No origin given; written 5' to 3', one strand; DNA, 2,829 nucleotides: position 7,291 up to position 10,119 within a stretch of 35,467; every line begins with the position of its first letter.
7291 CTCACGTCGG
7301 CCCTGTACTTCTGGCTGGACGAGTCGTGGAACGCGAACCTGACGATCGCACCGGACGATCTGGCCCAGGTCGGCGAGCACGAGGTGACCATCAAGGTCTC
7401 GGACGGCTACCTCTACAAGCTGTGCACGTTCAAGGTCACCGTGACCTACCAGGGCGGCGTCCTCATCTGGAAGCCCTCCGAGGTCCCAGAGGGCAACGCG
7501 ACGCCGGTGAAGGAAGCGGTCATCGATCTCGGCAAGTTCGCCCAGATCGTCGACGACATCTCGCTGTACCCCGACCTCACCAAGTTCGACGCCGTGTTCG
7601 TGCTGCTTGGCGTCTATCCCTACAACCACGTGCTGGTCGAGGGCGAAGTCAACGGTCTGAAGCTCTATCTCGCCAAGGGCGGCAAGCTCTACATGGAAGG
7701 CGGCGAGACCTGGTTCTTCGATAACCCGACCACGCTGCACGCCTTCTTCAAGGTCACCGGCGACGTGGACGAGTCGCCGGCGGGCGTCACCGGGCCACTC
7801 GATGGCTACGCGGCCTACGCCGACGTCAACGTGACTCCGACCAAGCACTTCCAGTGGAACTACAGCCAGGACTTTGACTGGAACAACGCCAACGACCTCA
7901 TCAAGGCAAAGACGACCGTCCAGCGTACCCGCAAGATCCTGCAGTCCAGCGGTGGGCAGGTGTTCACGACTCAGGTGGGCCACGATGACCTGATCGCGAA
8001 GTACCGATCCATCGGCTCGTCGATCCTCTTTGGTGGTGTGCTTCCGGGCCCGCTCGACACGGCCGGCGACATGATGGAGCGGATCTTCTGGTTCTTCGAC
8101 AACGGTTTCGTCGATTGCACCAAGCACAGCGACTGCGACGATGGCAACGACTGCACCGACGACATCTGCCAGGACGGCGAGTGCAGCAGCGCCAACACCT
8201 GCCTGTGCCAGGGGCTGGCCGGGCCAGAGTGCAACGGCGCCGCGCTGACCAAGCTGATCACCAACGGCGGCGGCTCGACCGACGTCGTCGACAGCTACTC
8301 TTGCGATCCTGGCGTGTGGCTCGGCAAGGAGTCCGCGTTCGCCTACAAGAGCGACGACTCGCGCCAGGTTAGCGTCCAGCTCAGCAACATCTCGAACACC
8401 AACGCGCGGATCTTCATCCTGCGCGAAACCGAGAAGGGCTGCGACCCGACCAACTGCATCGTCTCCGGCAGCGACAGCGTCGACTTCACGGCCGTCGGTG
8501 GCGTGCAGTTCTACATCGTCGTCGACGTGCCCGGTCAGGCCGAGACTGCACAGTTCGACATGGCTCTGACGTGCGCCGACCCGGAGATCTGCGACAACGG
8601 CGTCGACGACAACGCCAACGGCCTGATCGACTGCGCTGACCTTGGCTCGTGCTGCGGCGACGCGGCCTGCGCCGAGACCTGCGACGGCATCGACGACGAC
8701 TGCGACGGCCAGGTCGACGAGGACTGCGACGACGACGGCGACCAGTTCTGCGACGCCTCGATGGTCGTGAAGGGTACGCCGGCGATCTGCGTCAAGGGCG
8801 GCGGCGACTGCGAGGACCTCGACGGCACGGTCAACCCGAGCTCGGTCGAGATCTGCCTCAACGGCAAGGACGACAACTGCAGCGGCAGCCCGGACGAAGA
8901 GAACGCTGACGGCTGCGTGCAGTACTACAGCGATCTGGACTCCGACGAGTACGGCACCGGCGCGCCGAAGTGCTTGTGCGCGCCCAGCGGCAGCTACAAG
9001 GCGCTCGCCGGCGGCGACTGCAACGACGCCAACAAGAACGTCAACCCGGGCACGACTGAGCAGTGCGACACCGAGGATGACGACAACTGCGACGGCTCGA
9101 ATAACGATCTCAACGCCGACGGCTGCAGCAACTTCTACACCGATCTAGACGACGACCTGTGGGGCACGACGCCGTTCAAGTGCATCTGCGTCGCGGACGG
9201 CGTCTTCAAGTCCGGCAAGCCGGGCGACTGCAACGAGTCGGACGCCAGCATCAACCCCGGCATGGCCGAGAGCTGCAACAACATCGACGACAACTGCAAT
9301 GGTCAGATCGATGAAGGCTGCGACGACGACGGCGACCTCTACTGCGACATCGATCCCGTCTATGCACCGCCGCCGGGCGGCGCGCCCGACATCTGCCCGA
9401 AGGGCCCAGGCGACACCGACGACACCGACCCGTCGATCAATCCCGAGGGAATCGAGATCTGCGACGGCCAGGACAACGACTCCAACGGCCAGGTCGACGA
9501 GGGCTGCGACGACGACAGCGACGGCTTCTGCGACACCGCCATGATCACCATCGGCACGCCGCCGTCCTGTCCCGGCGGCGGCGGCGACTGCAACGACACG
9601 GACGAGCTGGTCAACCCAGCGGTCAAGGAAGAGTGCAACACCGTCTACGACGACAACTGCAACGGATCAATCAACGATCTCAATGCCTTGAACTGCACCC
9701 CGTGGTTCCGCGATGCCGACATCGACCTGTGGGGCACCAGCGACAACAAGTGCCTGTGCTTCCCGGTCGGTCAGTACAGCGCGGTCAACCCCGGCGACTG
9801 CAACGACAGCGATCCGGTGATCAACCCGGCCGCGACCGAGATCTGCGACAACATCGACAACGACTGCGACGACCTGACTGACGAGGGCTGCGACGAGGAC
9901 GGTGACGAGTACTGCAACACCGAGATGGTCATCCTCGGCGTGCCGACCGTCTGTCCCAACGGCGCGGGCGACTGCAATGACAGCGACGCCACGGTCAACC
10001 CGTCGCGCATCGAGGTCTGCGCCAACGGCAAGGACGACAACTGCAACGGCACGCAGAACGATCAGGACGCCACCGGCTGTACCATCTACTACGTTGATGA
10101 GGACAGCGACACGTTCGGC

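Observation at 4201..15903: One 11.7-kb gene encodes a ~3,900-aa Cys/Asp-rich lipoprotein with a composite architecture I cannot match to any characterised protein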

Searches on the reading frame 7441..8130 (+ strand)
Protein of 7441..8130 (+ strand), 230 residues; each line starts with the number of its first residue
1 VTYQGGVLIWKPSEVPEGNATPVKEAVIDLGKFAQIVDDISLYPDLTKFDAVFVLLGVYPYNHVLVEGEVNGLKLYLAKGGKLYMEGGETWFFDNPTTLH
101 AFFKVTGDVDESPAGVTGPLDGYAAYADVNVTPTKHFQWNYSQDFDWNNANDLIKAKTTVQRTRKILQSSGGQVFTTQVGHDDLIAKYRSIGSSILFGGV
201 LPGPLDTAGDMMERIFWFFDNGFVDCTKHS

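Call 9: search_protein_families(library=pfam, proteins=[window:7441-8130:+], max_evalue=1)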
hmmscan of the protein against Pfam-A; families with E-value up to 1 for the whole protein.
window:7441-8130:+ (230 aa): 1 family
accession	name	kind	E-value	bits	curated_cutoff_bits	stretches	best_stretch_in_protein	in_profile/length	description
PF02880.22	PGM_PMM_III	-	0.063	13.8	20.7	1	147-199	19-69/115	Phosphoglucomutase/phosphomannomutase, alpha/beta/alpha domain III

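Call 10: search_protein_families(library=ncbifam, proteins=[window:7441-8130:+], max_evalue=1)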
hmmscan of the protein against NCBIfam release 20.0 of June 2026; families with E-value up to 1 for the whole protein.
window:7441-8130:+ (230 aa): 0 families

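Call 26: search_solved_structures(query=A1, max_evalue=10, show_alignments=2)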
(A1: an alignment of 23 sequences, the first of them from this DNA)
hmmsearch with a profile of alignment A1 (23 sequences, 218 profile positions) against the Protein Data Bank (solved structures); distinct sequences matched with E-value up to 10: 0.

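Call 36: predict_structure(alignment_id=A1)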
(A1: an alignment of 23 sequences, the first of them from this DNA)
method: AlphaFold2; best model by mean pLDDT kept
length: 220 residues; sequences in the alignment: 23
mean_pLDDT: 95.9   pTM: 0.93
mean pLDDT of the five models: 95.9, 95.6, 94.5, 94.5, 94.4
residues with pLDDT >= 90: 205; 70-90: 15; 50-70: 0; < 50: 0
segments of 3 or more residues with pLDDT < 50: none
pLDDT, mean of each block of 10 residues (from residue 1): 98 97 98 96 98 96 96 98 95 98 88 94 95 96 93 97 94 98 98 96 98 95
secondary structure, 60 per line:
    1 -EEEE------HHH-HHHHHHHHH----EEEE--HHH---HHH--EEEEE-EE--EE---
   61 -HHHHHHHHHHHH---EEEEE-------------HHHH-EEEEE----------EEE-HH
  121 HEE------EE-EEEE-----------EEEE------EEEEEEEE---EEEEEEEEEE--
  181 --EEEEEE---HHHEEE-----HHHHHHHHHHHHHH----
elements in order: E2-5 H16-24 E29-32 E46-50 H62-73 E77-81 H95-98 E100-104 E115-117 E133-136 E148-151 E158-165 E169-178 E183-188 E195-197 H203-216

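Call 39: fold_search(model_id=the predicted structure, library=pdb)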
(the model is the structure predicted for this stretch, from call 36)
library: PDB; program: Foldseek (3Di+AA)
matches with E <= 10: 993; with E <= 0.001: 37
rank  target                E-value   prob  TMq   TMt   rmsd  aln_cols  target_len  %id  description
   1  5fms_A                1.4e-06  1.00  0.60  0.58   5.6       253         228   11  mmIFT52 N-terminal domain (released 2016-03-09)
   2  6ezn_G                2.9e-06  1.00  0.56  0.35   6.7       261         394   13  Cryo-EM structure of the yeast oligosaccharyltransferase (OST) complex (released 2018-01-17)
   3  5e9a_A                5.4e-06  1.00  0.60  0.22   5.1       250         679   10  Crystal structure analysis of the cold-adamped beta-galactosidase from Rahnella sp. R3 (released 2016-10-26)
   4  4gud_A                6.1e-06  1.00  0.47  0.51   6.2       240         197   11  Crystal Structure of Amidotransferase HisH from Vibrio cholerae (released 2012-09-12)
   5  7bob_C                6.5e-06  1.00  0.54  0.24   5.2       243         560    8  Exo-beta-1,4-mannosidase Op5Man5 from Opitutaceae bacterium strain TAV5 (released 2021-07-14)
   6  4e5v_A                1.1e-05  1.00  0.53  0.44   9.2       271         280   10  Crystal structure of a Putative thua-like protein (PARMER_02418) from Parabacteroides merdae ATCC 43184 at 1.75 A reso (released 2012-04-04)
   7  4e5v_B                1.6e-05  1.00  0.53  0.44   9.0       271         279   10  Crystal structure of a Putative thua-like protein (PARMER_02418) from Parabacteroides merdae ATCC 43184 at 1.75 A reso (released 2012-04-04)
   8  7bob_A                1.9e-05  1.00  0.53  0.23   4.2       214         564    8  Exo-beta-1,4-mannosidase Op5Man5 from Opitutaceae bacterium strain TAV5 (released 2021-07-14)
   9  7bob_B                1.9e-05  1.00  0.50  0.22   5.2       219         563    9  Exo-beta-1,4-mannosidase Op5Man5 from Opitutaceae bacterium strain TAV5 (released 2021-07-14)
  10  8hx8_A                1.9e-05  1.00  0.52  0.21   5.2       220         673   12  Crystal structure of 4-amino-4-deoxychorismate synthase from Streptomyces venezuelae co-crystallized with chorismate (released 2023-10-18)
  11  2gk3_E                2.3e-05  1.00  0.60  0.54   7.9       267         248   13  Cytoplasmic Protein STM3548 from Salmonella typhimurium (released 2006-05-02)
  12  4gud_B                2.3e-05  1.00  0.46  0.49   6.4       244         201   13  Crystal Structure of Amidotransferase HisH from Vibrio cholerae (released 2012-09-12)
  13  8hx8_B                2.4e-05  1.00  0.50  0.20   5.7       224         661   12  Crystal structure of 4-amino-4-deoxychorismate synthase from Streptomyces venezuelae co-crystallized with chorismate (released 2023-10-18)
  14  6qur                  3.1e-05  1.00  0.56  0.63   5.1       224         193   10  Mapping the allosteric communication network of aminodeoxychorismate synthase (released 2019-06-05)
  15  5fms_B                3.1e-05  1.00  0.61  0.60   5.4       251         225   12  mmIFT52 N-terminal domain (released 2016-03-09)
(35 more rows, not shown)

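Call 90: search_protein_representatives(alignment_id=A1)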
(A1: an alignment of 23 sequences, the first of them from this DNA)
Query: 23 sequences, 218 profile positions. Proteins with E-value up to 0.001 (for the whole library): 1175; up to 1e-10: 763; up to 1e-30: 105. The best 150 are listed.
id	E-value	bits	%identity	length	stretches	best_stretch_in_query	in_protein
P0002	4.5e-89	314.2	-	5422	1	1-218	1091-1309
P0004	1.3e-88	312.6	-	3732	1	1-218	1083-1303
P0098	1.6e-88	312.4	-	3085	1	1-218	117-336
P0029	3.7e-87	307.9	-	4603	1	1-217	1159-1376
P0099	7.5e-86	303.6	-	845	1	1-216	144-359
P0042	1.4e-84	299.5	-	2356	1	1-218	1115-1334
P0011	3.9e-83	294.8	-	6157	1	1-218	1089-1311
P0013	2.0e-82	292.5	-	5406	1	1-218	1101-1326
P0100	1.2e-81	289.8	-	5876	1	1-218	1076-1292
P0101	1.3e-81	289.8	-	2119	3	16-217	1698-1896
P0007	8.6e-80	283.8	-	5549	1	1-217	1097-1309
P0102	5.2e-75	268.2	-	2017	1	1-218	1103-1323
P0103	3.7e-73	262.2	-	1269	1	1-217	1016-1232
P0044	2.6e-71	256.1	-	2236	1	1-217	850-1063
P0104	3.5e-71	255.7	-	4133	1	1-218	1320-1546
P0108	9.6e-64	231.4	-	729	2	2-213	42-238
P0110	2.7e-57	210.3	-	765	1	1-217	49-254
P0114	2.0e-56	207.4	-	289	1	1-198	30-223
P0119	1.9e-54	201.0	-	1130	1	1-217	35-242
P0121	2.9e-54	200.4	-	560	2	11-217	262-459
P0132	5.3e-48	179.9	-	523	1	1-213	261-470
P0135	5.9e-46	173.2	-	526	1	2-217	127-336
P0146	2.1e-41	158.3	-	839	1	1-217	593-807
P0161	5.6e-37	143.9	-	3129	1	1-218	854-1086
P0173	1.3e-32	129.6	-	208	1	3-212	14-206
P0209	1.7e-29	119.4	-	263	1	4-212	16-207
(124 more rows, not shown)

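Call 91: search_protein_families(library=pfam, proteins=[P0108, P0110, P0114, P0119, P0121, P0132, P0135, P0173, P0209, P0146], max_evalue=0.001)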
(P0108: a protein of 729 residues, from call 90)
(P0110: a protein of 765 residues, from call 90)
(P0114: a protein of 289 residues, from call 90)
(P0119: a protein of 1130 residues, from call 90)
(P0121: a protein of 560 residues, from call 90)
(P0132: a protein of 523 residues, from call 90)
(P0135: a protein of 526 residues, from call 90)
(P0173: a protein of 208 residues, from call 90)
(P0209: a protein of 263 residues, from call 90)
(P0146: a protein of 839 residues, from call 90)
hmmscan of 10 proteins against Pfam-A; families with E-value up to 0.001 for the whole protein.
P0108 (729 aa): 1 family
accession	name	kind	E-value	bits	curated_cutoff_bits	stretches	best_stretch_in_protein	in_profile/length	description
PF00404.24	Dockerin_1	-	1.4e-08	35.2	22.9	1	671-721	2-52/57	Dockerin type I domain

P0110 (765 aa): 2 families
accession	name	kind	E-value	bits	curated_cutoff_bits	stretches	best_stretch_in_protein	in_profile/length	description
PF00526.23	Dicty_CTDC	-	2.1e-11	43.8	27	1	492-507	8-23/24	Dictyostelium (slime mold) repeat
PF01483.27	P_proprotein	-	7.8e-07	29.5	21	1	355-442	5-84/86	Proprotein convertase P-domain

P0114 (289 aa): 0 families

P0119 (1130 aa): 5 families
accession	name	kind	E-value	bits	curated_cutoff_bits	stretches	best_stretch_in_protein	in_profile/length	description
PF24517.2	CBM96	-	4.8e-21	75.7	26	1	648-826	3-163/164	Carbohydrate-binding module family 96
PF13229.12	Beta_helix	-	3.4e-14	53.2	25.9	1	975-1120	3-141/158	Right handed beta helix region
PF05048.19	NosD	-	1e-10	41.8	23.6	1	970-1123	36-179/212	Periplasmic copper-binding protein (NosD)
PF06848.17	Disaggr_repeat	-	1.2e-10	41.8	33.9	1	682-825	25-179/179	Disaggregatase related repeat domain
PF01483.27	P_proprotein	-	1.1e-09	38.7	21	1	335-420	4-84/86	Proprotein convertase P-domain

P0121 (560 aa): 1 family
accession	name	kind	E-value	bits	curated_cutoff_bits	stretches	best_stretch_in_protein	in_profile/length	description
PF10342.15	Kre9_KNH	-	2.9e-05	25.1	24.6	1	467-529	1-68/94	Kre9/KNH-like N-terminal Ig-like domain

P0132 (523 aa): 0 families

P0135 (526 aa): 2 families
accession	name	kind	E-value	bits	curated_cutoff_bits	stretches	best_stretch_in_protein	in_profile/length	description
PF01483.27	P_proprotein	-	1.9e-11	44.3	21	1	428-519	1-85/86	Proprotein convertase P-domain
PF00526.23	Dicty_CTDC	-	0.00043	20.5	27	1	346-366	2-23/24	Dictyostelium (slime mold) repeat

P0173 (208 aa): 0 families

P0209 (263 aa): 0 families

P0146 (839 aa): 0 families

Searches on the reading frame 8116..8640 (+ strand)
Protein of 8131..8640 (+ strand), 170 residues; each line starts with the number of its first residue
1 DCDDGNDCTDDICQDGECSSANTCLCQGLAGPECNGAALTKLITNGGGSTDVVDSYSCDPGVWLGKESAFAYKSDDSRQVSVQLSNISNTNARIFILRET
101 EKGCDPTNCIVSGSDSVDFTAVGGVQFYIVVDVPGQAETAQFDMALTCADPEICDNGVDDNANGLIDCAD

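Call 9: search_protein_families(library=pfam, proteins=[window:8131-8640:+], max_evalue=1)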
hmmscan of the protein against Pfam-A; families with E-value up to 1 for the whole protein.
window:8131-8640:+ (170 aa): 0 families

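Call 10: search_protein_families(library=ncbifam, proteins=[window:8131-8640:+], max_evalue=1)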
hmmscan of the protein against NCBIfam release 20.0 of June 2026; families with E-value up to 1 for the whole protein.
window:8131-8640:+ (170 aa): 1 family
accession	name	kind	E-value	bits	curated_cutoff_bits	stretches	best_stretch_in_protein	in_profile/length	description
NF033662.1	acid_disulf_rpt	repeat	0.0091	15.7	41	1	152-170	5-23/32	acidic double-disulfide repeat-containing protein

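Call 76: search_solved_structures(query=window:8116-8610:+, max_evalue=10, show_alignments=1)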
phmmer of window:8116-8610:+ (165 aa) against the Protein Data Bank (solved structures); distinct sequences matched with E-value up to 10: 2.
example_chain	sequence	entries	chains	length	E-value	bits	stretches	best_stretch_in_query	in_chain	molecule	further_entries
4r12_A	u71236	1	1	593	0.38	13.8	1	5-34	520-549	Putative uncharacterized protein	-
2bz7_A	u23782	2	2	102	1.2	12.2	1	111-143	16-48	PLASTOCYANIN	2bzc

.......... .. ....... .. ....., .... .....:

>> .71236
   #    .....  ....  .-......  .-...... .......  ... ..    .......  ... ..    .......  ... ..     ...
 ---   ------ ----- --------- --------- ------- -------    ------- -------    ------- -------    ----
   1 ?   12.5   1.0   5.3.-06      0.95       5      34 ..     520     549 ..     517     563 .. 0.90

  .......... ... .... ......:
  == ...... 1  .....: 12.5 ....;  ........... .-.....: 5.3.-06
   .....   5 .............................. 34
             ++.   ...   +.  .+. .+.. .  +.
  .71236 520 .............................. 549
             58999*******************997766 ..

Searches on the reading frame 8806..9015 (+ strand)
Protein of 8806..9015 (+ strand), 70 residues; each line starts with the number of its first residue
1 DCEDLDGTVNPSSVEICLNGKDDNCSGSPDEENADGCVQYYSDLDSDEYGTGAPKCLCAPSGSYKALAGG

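Call 100: search_solved_structures(query=A4, max_evalue=10, show_alignments=3)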
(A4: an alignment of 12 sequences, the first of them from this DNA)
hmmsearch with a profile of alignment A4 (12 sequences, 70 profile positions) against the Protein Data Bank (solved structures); distinct sequences matched with E-value up to 10: 5.
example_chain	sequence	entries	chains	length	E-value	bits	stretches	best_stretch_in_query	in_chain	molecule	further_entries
2vov_A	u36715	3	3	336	0.0029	21.2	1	1-29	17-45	SURFACE-ASSOCIATED PROTEIN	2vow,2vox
5w7a_B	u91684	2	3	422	0.58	13.8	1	1-28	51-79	Acyloxyacyl hydrolase large subunit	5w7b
5w7d_A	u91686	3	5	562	1.7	12.3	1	1-28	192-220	Acyloxyacyl hydrolase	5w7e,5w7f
5w7c_C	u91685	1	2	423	1.9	12.1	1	1-28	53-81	Acyloxyacyl hydrolase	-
5w78_B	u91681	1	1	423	1.9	12.1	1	1-28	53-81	Acyloxyacyl hydrolase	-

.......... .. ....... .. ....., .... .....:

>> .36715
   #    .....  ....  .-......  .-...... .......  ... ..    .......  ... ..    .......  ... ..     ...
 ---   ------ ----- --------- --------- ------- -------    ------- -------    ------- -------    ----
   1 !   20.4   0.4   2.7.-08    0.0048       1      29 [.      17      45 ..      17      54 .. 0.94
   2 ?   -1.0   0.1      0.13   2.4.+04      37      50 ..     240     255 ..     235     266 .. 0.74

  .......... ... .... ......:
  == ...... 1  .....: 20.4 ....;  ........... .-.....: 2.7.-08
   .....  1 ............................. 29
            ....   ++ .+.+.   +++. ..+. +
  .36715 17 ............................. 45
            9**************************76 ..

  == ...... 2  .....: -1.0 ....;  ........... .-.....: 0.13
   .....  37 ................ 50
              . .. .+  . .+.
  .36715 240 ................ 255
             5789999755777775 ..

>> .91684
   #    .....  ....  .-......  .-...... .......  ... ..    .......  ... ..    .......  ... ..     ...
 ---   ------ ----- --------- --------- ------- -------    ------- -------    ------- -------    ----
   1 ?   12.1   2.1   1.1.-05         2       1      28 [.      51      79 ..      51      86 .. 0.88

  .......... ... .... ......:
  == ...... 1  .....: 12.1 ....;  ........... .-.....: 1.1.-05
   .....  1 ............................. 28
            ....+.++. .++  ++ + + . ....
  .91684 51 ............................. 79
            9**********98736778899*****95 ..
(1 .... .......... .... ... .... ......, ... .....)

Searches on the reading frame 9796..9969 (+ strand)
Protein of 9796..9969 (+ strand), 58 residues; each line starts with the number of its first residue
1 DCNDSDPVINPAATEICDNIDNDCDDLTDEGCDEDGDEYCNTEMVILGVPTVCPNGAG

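Call 101: search_solved_structures(query=A5, max_evalue=10, show_alignments=3)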
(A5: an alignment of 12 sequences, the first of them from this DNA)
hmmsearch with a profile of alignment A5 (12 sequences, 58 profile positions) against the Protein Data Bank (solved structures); distinct sequences matched with E-value up to 10: 1.
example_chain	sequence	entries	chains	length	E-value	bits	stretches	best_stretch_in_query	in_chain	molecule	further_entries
2vov_A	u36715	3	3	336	0.02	18.1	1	1-26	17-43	SURFACE-ASSOCIATED PROTEIN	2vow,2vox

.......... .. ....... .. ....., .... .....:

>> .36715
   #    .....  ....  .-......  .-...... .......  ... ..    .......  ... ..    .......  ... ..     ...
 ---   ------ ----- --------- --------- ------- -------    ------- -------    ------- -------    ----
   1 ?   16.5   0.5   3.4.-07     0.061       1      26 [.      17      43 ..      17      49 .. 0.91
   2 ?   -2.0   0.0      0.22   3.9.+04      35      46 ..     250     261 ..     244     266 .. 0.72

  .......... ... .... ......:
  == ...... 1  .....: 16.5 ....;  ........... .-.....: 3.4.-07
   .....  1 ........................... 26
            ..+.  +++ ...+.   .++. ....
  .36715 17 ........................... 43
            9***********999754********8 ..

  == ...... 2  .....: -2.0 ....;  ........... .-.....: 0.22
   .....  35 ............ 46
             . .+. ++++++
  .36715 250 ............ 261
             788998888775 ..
